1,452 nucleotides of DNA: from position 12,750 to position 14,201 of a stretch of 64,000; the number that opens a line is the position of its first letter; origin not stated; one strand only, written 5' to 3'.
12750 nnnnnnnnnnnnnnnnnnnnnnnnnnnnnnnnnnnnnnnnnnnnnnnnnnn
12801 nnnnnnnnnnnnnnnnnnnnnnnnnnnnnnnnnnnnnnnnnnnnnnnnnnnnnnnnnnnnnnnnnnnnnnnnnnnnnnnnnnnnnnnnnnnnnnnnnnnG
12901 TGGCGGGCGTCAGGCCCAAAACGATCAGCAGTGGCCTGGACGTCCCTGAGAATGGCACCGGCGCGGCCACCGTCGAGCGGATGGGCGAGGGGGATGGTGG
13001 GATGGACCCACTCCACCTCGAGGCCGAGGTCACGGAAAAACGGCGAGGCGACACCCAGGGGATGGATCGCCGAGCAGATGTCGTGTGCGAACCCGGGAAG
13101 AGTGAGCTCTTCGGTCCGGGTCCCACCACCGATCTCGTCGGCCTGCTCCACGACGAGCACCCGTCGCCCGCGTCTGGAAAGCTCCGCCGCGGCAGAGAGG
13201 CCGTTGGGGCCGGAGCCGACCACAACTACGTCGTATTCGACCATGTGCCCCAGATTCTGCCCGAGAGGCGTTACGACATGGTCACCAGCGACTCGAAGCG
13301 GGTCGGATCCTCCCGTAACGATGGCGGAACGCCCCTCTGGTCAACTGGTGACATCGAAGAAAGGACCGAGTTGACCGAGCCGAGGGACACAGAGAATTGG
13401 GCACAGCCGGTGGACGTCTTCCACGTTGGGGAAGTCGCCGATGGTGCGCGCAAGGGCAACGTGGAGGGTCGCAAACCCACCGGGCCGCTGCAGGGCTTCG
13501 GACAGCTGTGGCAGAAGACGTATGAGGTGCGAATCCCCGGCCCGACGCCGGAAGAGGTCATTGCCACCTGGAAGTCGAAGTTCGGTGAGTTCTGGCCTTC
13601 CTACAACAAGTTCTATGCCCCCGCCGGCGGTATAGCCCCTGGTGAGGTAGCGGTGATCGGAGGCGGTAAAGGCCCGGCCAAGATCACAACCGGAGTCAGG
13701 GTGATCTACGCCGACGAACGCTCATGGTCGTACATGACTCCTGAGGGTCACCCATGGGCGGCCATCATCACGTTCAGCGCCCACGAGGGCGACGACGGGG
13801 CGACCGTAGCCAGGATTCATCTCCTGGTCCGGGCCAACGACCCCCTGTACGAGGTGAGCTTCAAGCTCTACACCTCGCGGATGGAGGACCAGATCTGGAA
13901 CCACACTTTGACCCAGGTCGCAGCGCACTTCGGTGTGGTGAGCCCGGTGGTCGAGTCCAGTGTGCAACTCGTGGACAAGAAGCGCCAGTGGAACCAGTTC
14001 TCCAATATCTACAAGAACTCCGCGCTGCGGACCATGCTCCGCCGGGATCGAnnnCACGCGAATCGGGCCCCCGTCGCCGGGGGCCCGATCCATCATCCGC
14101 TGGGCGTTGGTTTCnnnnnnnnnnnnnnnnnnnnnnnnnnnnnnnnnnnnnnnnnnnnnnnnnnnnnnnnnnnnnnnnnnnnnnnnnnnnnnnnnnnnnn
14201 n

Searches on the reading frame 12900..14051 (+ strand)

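Call 85: search_protein_families(library=pfam, proteins=[window:12900-14051:+], max_evalue=0.001)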
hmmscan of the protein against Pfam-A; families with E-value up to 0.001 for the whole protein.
window:12900-14051:+ (384 aa): 1 family
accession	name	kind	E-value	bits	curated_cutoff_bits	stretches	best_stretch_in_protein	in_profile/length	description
PF09348.15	DUF1990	-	0.00078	20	23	0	237-322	51-141/157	Domain of unknown function (DUF1990)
